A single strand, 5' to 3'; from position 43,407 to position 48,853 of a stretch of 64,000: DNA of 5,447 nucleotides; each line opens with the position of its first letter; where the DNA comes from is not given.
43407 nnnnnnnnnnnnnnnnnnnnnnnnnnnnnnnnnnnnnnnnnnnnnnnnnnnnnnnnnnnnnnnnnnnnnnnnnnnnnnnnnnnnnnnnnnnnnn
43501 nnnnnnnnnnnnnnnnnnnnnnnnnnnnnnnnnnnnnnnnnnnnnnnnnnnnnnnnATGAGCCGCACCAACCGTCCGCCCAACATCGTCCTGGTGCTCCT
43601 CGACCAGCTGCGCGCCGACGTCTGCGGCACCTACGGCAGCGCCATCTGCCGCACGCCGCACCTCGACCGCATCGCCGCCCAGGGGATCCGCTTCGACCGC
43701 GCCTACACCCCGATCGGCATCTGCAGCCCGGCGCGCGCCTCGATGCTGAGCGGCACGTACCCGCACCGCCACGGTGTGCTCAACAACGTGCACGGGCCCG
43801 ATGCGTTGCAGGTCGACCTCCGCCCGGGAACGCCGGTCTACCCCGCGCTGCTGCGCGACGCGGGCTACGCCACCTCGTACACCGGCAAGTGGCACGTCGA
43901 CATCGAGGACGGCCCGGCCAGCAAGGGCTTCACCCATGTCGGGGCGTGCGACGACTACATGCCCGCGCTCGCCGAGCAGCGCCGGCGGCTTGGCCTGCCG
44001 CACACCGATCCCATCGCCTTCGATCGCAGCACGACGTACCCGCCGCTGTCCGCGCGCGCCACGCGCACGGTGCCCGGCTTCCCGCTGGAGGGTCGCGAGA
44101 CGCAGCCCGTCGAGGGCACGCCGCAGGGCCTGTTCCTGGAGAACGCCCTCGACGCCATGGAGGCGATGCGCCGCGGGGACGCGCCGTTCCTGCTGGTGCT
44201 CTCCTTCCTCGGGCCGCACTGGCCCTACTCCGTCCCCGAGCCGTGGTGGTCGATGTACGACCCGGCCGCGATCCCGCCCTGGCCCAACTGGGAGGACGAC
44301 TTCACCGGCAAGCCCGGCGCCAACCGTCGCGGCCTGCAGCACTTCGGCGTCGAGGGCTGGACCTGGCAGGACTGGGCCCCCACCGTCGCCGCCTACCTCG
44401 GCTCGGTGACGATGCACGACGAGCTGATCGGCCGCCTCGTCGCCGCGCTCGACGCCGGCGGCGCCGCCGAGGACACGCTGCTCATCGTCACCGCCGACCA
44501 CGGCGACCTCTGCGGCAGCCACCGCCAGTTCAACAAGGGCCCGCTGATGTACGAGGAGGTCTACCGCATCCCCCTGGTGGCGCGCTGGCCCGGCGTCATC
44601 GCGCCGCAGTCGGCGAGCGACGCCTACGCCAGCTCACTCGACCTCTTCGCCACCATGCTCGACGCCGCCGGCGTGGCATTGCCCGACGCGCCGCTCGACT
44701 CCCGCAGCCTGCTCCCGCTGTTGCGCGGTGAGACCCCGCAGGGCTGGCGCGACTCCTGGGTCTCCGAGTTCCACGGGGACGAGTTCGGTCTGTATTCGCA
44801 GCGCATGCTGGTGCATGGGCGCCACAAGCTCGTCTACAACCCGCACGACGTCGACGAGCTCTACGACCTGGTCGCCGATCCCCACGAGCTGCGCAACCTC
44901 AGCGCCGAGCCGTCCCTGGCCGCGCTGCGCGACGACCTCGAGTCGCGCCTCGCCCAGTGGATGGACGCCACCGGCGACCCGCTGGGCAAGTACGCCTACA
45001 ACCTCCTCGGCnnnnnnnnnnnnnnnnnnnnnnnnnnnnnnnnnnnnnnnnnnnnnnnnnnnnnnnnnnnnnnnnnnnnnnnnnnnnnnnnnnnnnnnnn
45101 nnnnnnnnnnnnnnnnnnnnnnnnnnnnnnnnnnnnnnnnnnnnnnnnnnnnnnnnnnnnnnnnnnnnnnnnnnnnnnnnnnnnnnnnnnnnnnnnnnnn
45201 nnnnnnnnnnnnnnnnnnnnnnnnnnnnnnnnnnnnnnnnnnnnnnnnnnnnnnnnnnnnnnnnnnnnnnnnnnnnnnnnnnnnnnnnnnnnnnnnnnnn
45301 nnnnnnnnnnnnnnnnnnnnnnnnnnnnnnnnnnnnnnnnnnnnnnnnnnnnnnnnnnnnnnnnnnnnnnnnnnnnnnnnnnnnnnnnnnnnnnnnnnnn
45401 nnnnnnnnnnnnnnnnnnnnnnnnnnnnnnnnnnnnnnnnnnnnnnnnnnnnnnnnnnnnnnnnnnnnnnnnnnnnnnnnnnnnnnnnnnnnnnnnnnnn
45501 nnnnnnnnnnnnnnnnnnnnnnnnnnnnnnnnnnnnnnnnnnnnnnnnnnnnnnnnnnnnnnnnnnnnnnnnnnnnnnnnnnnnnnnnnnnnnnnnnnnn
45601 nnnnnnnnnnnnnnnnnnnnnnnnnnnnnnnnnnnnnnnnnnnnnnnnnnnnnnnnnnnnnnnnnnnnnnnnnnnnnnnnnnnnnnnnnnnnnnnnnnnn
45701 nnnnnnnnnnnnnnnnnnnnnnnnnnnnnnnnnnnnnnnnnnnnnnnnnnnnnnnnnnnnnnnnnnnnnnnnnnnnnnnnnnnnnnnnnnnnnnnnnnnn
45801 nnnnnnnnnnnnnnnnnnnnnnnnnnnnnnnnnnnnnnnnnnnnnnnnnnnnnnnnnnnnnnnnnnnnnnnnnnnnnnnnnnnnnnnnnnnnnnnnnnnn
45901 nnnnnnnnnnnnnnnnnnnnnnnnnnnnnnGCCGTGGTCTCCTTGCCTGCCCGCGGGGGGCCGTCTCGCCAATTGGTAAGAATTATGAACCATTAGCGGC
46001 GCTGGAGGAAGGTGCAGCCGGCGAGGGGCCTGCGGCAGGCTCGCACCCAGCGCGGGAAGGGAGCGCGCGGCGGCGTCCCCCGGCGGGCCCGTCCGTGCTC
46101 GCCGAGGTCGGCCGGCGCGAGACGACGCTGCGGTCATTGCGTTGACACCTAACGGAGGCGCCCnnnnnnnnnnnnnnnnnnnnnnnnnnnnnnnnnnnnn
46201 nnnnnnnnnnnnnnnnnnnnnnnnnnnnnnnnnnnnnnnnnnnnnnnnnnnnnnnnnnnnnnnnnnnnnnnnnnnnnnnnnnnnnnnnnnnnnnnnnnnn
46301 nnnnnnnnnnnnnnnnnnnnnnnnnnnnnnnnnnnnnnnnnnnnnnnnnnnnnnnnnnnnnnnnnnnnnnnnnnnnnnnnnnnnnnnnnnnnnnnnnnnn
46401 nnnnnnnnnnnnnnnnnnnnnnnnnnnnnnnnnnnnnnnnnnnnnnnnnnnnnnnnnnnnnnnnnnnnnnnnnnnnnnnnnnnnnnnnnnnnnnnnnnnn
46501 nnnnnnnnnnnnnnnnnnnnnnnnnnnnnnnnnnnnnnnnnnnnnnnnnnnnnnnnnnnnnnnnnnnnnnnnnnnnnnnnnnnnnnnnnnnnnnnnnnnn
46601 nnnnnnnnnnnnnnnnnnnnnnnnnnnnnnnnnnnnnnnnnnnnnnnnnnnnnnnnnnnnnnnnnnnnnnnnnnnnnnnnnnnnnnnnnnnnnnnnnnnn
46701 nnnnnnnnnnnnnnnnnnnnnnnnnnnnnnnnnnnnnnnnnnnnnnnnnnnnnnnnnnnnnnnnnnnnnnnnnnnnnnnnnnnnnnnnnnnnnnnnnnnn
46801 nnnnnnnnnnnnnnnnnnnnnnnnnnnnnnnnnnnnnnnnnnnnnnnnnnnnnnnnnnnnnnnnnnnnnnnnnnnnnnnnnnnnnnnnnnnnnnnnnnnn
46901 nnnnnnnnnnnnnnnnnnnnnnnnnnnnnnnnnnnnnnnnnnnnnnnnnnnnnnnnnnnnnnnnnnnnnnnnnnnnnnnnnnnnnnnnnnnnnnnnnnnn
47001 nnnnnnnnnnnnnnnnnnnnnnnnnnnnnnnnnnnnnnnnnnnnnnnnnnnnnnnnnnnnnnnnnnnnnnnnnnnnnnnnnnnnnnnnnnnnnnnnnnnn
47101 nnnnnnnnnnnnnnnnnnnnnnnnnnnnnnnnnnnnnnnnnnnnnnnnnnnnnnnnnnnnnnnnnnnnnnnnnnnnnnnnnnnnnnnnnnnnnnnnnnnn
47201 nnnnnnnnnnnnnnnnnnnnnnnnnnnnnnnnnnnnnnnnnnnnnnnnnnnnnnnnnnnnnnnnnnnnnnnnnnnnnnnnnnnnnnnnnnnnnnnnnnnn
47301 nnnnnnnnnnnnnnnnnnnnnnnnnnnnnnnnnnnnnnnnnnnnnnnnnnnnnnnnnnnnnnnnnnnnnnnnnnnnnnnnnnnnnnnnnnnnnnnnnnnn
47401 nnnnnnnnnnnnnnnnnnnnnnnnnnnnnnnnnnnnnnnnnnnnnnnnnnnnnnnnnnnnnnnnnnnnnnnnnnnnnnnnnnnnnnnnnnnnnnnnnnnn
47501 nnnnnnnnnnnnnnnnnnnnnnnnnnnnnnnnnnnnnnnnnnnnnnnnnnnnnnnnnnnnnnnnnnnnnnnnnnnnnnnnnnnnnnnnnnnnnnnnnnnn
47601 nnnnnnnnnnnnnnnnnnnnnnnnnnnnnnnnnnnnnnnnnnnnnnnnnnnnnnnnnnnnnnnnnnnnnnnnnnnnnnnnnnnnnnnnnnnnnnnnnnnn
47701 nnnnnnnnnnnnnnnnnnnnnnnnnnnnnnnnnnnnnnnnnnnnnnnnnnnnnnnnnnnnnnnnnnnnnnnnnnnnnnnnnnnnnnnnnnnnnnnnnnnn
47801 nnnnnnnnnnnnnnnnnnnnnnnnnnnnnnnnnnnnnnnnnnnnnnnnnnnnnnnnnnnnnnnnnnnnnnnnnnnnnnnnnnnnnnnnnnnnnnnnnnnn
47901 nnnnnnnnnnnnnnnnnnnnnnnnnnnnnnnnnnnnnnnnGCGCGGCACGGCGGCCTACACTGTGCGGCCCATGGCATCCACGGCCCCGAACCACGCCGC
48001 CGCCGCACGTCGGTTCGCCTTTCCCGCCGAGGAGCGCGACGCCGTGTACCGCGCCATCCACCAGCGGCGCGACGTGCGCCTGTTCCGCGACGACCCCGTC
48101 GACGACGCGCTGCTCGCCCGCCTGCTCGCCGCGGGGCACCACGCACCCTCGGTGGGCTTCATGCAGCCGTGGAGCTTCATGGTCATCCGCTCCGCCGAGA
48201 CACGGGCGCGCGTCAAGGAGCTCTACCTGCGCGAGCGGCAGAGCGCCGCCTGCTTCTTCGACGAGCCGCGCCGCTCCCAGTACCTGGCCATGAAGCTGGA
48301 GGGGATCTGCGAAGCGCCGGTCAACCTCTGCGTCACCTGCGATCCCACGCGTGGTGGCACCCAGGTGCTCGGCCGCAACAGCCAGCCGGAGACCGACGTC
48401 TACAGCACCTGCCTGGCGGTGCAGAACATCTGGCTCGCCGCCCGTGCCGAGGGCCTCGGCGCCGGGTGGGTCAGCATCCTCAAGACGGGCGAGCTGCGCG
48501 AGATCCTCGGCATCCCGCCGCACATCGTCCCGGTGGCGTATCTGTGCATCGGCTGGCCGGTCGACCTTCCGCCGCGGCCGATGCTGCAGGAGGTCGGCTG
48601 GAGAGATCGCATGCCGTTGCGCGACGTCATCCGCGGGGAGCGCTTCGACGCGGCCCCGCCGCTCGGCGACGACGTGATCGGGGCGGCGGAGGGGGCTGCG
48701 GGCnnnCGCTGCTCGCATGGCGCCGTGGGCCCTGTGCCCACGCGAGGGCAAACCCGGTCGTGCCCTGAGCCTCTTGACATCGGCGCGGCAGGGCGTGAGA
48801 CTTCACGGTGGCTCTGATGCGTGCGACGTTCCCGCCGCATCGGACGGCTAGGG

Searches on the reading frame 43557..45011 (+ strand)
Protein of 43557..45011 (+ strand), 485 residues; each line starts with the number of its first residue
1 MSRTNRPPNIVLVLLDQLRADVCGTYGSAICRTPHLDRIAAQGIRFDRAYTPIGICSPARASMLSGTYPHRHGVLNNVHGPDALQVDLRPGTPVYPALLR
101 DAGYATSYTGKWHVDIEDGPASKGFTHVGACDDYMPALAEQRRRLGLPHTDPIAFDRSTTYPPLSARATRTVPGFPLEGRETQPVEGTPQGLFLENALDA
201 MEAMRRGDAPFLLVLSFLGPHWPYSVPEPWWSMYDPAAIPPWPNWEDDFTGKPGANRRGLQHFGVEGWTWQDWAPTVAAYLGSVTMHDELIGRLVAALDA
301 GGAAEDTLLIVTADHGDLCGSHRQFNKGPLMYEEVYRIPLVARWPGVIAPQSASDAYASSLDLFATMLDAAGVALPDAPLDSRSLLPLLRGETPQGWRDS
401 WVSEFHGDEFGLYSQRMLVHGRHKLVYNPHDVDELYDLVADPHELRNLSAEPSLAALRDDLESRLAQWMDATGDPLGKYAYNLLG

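Call 57: search_protein_families(library=pfam, proteins=[window:43557-45011:+], max_evalue=0.001)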
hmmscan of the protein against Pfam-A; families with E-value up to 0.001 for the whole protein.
window:43557-45011:+ (485 aa): 3 families
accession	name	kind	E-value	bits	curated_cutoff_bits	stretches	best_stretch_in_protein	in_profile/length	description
PF00884.28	Sulfatase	-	3.2e-53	181.5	25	1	8-373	1-301/301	Sulfatase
PF16347.10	SGSH_C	-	7.4e-25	88.3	29.3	1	320-468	1-151/154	N-sulphoglucosamine sulphohydrolase, C-terminal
PF01663.27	Phosphodiest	-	1.1e-14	55.2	23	2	11-78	2-66/342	Type I phosphodiesterase / nucleotide pyrophosphatase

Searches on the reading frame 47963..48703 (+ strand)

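Call 57: search_protein_families(library=pfam, proteins=[window:47963-48703:+], max_evalue=0.001)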
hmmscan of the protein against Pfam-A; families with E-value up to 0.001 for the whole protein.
window:47963-48703:+ (247 aa): 1 family
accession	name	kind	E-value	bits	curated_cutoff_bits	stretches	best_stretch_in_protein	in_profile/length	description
PF00881.29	Nitroreductase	-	3.3e-32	112.4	23.5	1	32-198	1-167/167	Nitroreductase family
